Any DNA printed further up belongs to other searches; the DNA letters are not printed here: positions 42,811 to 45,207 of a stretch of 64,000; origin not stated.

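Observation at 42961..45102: FHA–CHAT protein in which the expected catalytic Cys position of the caspase-like CHAT domain is Ser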

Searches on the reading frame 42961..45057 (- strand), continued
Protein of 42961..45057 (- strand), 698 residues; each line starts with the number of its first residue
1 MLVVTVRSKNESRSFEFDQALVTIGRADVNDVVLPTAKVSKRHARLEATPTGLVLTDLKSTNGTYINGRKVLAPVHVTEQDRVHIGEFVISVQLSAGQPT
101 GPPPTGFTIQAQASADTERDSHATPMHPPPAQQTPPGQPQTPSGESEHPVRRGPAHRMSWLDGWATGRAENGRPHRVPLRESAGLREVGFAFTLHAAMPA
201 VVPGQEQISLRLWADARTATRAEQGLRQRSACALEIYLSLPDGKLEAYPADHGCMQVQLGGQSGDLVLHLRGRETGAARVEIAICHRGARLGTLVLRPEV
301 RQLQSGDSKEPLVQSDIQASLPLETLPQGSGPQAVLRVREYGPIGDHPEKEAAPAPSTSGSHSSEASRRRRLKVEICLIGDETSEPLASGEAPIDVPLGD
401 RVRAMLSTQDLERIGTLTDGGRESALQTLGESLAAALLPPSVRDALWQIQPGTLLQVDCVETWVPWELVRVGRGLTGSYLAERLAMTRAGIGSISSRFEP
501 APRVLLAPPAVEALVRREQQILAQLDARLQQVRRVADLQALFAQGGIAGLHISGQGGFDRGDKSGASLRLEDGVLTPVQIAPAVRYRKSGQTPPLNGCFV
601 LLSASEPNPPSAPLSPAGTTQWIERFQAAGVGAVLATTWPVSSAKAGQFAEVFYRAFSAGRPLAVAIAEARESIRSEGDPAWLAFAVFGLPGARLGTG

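Call 10: search_solved_structures(query=A1, max_evalue=1, show_alignments=3)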
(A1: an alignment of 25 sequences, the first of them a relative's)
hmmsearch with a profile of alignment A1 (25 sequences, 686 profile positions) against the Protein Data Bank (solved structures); distinct sequences matched with E-value up to 1: 42.
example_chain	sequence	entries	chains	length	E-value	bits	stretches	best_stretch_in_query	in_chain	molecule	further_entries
6cah_A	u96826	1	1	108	1.5e-12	49.8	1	21-90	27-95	ABC transporter ATP-binding/permease protein Rv1747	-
2fez_A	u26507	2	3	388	1.3e-11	46.7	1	18-98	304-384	Probable regulatory protein embR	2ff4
7rj3_A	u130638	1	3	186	1.7e-11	46.3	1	2-91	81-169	Glycogen accumulation regulator GarA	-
2kkl_A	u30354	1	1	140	1.9e-11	46.2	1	2-91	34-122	Uncharacterized protein Mb1858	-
2kfu_A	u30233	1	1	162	2.9e-11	45.6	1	2-91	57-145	Rv1827 pThr 22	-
6i2p_D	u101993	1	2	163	2.9e-11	45.6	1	2-91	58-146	Glycogen accumulation regulator GarA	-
6i2q_B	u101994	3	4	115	3.2e-11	45.4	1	2-91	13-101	Glycogen accumulation regulator GarA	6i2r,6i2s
8p5r_G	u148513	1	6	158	7.8e-11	44.2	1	2-91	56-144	Glycogen accumulation regulator GarA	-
2kb3_A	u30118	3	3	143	9.5e-11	43.9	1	2-90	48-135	Oxoglutarate dehydrogenase inhibitor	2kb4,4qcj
8p5x_G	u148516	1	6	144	9.6e-11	43.9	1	2-90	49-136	Oxoglutarate dehydrogenase inhibitor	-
3po8_A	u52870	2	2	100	1.5e-07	33.3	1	15-93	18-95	Putative uncharacterized protein TB39.8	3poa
2lc1_A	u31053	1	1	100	1.9e-07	33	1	15-93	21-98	Putative uncharacterized protein TB39.8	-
5a8i_A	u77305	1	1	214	4.7e-07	31.7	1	20-74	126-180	ARNA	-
8s05_C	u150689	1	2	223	5.4e-07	31.5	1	20-74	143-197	Conserved protein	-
3oun_A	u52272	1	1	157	1.1e-06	30.5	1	15-91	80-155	Putative uncharacterized protein TB39.8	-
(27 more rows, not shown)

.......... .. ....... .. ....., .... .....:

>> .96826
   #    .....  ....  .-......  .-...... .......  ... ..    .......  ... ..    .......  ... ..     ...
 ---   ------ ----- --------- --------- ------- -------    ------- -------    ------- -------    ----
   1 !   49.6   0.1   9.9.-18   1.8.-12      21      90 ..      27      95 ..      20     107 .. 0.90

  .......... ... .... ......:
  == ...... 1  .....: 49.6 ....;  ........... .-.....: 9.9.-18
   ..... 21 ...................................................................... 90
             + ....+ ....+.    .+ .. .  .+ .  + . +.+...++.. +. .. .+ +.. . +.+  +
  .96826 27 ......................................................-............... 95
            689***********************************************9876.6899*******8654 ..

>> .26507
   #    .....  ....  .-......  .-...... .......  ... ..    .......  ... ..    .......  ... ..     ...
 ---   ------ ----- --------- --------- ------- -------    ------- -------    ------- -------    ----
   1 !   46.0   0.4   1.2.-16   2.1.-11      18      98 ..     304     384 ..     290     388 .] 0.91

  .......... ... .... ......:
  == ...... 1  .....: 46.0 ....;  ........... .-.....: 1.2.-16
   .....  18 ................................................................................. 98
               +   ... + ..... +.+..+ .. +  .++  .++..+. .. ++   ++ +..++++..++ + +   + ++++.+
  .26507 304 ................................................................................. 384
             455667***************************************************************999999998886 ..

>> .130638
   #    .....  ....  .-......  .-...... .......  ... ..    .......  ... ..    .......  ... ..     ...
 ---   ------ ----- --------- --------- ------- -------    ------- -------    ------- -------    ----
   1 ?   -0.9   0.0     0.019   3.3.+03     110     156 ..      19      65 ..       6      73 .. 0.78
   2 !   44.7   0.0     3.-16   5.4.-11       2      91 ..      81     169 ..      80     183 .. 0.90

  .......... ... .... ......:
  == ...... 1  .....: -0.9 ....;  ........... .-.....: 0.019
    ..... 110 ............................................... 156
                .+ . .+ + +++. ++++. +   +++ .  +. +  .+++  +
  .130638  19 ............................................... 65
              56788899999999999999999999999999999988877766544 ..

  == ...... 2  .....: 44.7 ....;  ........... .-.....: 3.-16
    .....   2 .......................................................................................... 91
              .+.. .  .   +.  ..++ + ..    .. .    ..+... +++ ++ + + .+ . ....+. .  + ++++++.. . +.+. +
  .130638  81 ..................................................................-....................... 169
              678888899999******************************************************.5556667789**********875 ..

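Call 17: find_encoding_contigs(protein=P0014, flank=10000, max_places=2)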
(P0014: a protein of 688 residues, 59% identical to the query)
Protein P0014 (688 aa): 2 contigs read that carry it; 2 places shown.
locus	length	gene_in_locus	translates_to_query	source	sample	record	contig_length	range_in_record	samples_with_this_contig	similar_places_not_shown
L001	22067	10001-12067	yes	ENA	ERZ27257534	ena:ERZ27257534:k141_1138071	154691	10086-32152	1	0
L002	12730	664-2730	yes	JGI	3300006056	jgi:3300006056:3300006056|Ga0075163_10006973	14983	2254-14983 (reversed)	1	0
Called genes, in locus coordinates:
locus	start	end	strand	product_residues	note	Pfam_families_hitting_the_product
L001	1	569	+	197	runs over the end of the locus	PF00196:GerE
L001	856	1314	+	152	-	-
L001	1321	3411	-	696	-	PF00199:Catalase, PF06628:Catalase-rel, PF01965:DJ-1_PfpI, PF18011:Catalase_C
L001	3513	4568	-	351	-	PF00108:Thiolase_N (weak), PF08545:ACP_syn_III, PF08541:ACP_syn_III_C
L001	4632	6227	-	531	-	PF26314:MptA_B_family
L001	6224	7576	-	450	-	PF00696:AA_kinase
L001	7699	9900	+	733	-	-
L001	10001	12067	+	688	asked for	PF00498:FHA, PF16697:Yop-YscD_cpl, PF12770:CHAT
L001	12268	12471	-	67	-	PF11211:DUF2997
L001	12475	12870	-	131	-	PF06868:DUF1257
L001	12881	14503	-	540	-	PF00004:AAA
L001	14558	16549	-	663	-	-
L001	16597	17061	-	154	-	PF16697:Yop-YscD_cpl, PF00498:FHA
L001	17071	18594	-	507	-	PF00092:VWA, PF13519:VWA_2 (weak), PF16697:Yop-YscD_cpl, PF00498:FHA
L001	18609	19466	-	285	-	PF16697:Yop-YscD_cpl, PF00498:FHA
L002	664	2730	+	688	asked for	PF00498:FHA, PF16697:Yop-YscD_cpl, PF12770:CHAT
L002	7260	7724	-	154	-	PF16697:Yop-YscD_cpl, PF00498:FHA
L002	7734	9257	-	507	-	PF00092:VWA, PF13519:VWA_2 (weak), PF16697:Yop-YscD_cpl, PF00498:FHA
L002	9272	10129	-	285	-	PF16697:Yop-YscD_cpl, PF00498:FHA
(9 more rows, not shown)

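Call 18: find_encoding_contigs(protein=P0020, flank=8000, max_places=1)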
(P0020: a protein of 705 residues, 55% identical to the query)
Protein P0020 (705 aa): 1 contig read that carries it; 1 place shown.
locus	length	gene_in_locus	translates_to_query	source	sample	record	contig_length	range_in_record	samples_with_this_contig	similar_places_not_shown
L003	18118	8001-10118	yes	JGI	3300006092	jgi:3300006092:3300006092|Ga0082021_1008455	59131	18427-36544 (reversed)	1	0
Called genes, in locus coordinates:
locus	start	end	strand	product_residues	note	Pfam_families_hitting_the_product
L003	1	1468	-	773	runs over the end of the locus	PF13598:DUF4139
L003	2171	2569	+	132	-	PF00216:Bac_DNA_binding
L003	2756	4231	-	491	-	PF01565:FAD_binding_4, PF02913:FAD-oxidase_C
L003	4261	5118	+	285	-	PF00378:ECH_1, PF16113:ECH_2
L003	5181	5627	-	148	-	-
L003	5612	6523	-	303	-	-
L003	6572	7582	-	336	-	-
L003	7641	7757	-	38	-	-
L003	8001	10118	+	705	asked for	PF16697:Yop-YscD_cpl, PF00498:FHA, PF12770:CHAT (faint)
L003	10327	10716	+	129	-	-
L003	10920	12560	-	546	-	PF13435:Cytochrome_C554 (faint), PF09699:Paired_CXXCH_1 (faint), PF14522:Cytochrome_C7 (faint), PF13447:Multi-haem_cyto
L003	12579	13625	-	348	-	PF00033:Cytochrome_B, PF13631:Cytochrom_B_N_2, PF00032:Cytochrom_B_C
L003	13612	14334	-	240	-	PF00355:Rieske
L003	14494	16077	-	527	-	PF14870:PSII_BNR (faint), PF15902:Sortilin-Vps10 (faint)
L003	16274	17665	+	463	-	-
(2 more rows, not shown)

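Call 19: find_encoding_contigs(protein=P0004, flank=8000, max_places=1)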
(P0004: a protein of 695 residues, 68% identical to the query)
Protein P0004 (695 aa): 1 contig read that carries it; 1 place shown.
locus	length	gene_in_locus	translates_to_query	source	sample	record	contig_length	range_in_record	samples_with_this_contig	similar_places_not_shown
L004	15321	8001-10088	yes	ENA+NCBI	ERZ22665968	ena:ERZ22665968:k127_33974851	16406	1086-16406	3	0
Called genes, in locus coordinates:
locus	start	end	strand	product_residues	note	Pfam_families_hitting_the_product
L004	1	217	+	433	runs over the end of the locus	?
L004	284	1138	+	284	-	-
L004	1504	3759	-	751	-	PF07715:Plug, PF00593:TonB_dep_Rec_b-barrel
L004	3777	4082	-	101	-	PF01329:Pterin_4a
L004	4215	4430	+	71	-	PF12651:RHH_3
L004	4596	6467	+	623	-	PF00009:GTP_EFTU, PF01926:MMR_HSR1 (faint), PF03144:GTP_EFTU_D2, PF14492:EFG_III (faint), PF00679:EFG_C, PF06421:LepA_C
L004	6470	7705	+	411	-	PF10502:Peptidase_S26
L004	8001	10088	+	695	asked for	PF00498:FHA, PF16697:Yop-YscD_cpl, PF12770:CHAT (weak)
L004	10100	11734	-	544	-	PF27011:DUF8331 (weak)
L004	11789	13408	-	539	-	PF13620:CarboxypepD_reg (faint)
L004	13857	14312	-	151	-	PF21893:DUF6918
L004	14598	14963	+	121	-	PF13473:Cupredoxin_1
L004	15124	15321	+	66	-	?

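Call 20: find_encoding_contigs(protein=P0026, flank=8000, max_places=1)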
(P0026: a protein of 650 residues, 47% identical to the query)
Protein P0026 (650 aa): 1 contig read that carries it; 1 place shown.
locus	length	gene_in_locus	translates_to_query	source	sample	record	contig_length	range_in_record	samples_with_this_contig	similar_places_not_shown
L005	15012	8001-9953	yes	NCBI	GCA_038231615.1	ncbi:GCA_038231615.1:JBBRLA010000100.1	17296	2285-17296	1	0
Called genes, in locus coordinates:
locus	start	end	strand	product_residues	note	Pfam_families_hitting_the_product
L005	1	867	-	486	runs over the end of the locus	PF00069:Pkinase, PF07714:PK_Tyr_Ser-Thr, PF03109:ABC1 (weak)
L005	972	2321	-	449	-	PF00791:ZU5 (faint), PF00058:Ldl_recept_b (faint)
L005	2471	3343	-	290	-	-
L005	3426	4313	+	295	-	PF00753:Lactamase_B (weak), PF12706:Lactamase_B_2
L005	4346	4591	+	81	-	PF12651:RHH_3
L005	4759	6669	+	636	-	PF00009:GTP_EFTU, PF22042:EF-G_D2 (faint), PF03144:GTP_EFTU_D2, PF00679:EFG_C, PF06421:LepA_C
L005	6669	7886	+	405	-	PF10502:Peptidase_S26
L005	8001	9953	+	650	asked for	PF16697:Yop-YscD_cpl, PF00498:FHA, PF24063:DUF7363 (weak), PF12770:CHAT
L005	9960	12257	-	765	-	PF07715:Plug, PF00593:TonB_dep_Rec_b-barrel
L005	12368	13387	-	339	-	-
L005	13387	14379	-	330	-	-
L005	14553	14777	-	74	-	-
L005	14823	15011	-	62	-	?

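Call 26: predict_structure(alignment_id=A1)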
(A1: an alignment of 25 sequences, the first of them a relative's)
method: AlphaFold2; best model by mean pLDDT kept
length: 698 residues; sequences in the alignment: 25
mean_pLDDT: 66.4   pTM: 0.52
mean pLDDT of the five models: 66.4, 65.2, 63.5, 60.1, 59.7
residues with pLDDT >= 90: 87; 70-90: 279; 50-70: 145; < 50: 187
segments of 3 or more residues with pLDDT < 50: 98-185, 307-311, 346-359, 489-503, 508-529, 533-535, 554-575, 605-617
pLDDT, mean of each block of 10 residues (from residue 1): 84 81 87 85 86 84 86 85 88 64 43 26 31 33 26 30 30 27 50 92 88 90 67 91 83 91 93 88 86 88 59 72 75 84 53 41 60 89 86 84 73 68 78 89 87 76 71 67 57 36 48 46 44 53 55 44 31 48 72 68 51 48 75 71 59 67 80 62 72 63
secondary structure, 60 per line:
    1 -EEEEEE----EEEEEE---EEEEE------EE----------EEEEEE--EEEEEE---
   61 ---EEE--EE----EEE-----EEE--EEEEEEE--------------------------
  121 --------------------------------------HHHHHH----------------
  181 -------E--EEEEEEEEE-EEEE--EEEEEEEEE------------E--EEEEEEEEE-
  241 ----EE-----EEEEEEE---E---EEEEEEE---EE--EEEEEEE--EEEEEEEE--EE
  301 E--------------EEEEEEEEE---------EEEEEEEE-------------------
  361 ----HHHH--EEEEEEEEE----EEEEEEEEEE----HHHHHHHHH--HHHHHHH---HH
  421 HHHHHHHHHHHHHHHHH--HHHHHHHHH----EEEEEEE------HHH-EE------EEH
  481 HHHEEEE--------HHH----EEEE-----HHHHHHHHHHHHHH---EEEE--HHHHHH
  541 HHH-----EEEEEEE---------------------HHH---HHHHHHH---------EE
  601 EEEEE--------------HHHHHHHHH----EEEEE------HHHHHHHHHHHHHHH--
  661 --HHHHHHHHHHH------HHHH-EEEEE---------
elements in order (helices of 4 or more, strands of 3 or more residues): E2-7 E12-17 E21-25 E44-49 E52-57 E64-66 E75-77 E83-85 E88-94 H159-164 E191-199 E201-204 E207-215 E231-239 E252-258 E266-272 E280-286 E289-296 E299-301 E316-324 E334-341 H365-368 E371-379 E384-393 H398-406 H409-415 H419-437 H440-448 E453-459 H480-483 E484-487 E503-506 H512-525 E529-532 H535-543 E549-555 H583-589 E599-605 H620-628 E633-637 H644-658 H663-673 H680-683 E685-689

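Call 37: search_protein_families(library=pfam, alignment_id=A1, max_evalue=0.1)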
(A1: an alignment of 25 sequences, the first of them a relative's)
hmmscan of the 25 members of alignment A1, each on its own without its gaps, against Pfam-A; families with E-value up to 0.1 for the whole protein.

A. member 1, P0001 (698 aa): 3 families
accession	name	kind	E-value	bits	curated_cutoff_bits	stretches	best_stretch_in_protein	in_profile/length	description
PF00498.31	FHA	-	6.6e-18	65.3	20.7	1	22-86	1-67/67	FHA domain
PF16697.10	Yop-YscD_cpl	-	5.3e-13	49.5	33.2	1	9-91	6-89/94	Inner membrane component of T3SS, cytoplasmic domain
PF12770.12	CHAT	-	1.3e-11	44.9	24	1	497-677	99-269/289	CHAT domain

B. families by the number of members that match (of 25 scanned): 4 families
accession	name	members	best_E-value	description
PF12770.12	CHAT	25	8.3e-14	CHAT domain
PF00498.31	FHA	23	2.5e-19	FHA domain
PF16697.10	Yop-YscD_cpl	23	6.7e-16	Inner membrane component of T3SS, cytoplasmic domain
PF24063.1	DUF7363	11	0.00053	Domain of unknown function (DUF7363)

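Call 40: find_encoding_contigs(protein=P0002, flank=8000, max_places=1)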
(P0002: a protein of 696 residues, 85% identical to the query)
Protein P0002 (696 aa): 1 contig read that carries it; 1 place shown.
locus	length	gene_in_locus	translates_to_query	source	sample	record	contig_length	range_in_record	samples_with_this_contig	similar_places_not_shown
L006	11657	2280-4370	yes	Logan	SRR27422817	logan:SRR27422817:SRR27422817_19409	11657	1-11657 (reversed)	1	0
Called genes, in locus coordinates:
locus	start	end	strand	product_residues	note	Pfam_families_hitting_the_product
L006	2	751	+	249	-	?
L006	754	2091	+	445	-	PF10502:Peptidase_S26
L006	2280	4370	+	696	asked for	PF00498:FHA, PF16697:Yop-YscD_cpl, PF12770:CHAT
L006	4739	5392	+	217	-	PF01618:MotA_ExbB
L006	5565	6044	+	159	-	PF02472:ExbD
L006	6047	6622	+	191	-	PF02472:ExbD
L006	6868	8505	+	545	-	PF03130:HEAT_PBS (faint), PF13646:HEAT_2 (weak)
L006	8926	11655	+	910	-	?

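Call 41: find_encoding_contigs(protein=P0018, flank=8000, max_places=1)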
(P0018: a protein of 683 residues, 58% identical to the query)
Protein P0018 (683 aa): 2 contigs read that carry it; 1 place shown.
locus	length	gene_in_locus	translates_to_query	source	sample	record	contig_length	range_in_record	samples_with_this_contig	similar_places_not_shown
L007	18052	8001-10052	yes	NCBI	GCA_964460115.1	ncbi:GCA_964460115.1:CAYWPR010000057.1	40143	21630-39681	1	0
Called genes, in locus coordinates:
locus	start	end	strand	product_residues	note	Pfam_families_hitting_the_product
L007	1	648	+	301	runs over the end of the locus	-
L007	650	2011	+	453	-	PF13517:FG-GAP_3 (faint)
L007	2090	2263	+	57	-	-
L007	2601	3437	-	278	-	PF23435:DUF7121 (weak), PF07719:TPR_2 (faint), PF13174:TPR_6 (faint), PF13428:TPR_14 (faint), PF13512:TPR_18 (weak), PF13525:YfiO, PF13432:TPR_16 (weak), PF13424:TPR_12 (weak), +1 more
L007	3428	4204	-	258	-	PF00691:OmpA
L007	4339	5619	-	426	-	PF00696:AA_kinase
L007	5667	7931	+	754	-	-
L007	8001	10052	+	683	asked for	PF00498:FHA, PF16697:Yop-YscD_cpl, PF12770:CHAT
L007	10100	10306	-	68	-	PF11211:DUF2997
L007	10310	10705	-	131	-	PF06868:DUF1257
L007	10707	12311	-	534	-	PF00004:AAA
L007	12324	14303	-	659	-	PF16697:Yop-YscD_cpl (weak), PF00498:FHA, PF24161:CCDC39 (weak)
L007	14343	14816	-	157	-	PF16697:Yop-YscD_cpl, PF00498:FHA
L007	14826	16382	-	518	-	PF00092:VWA, PF13519:VWA_2, PF16697:Yop-YscD_cpl, PF00498:FHA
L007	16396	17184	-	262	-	PF16697:Yop-YscD_cpl, PF00498:FHA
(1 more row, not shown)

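Call 42: find_encoding_contigs(protein=P0017, flank=8000, max_places=1)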
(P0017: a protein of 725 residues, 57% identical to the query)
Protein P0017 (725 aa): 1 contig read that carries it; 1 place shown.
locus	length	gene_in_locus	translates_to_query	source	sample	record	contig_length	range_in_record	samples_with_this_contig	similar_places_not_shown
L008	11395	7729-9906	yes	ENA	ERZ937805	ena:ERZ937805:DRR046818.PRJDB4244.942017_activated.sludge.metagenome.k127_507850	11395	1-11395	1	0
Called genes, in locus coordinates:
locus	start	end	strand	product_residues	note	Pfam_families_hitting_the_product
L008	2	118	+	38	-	?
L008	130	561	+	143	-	-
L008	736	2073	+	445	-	-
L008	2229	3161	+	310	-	-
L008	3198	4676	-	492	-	PF19363:DUF5939, PF00211:Guanylate_cyc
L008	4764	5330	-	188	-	PF04134:DCC1-like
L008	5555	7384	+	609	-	PF17297:PEPCK_N, PF00821:PEPCK_GTP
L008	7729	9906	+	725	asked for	PF00498:FHA, PF16697:Yop-YscD_cpl, PF12770:CHAT (weak)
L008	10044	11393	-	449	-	?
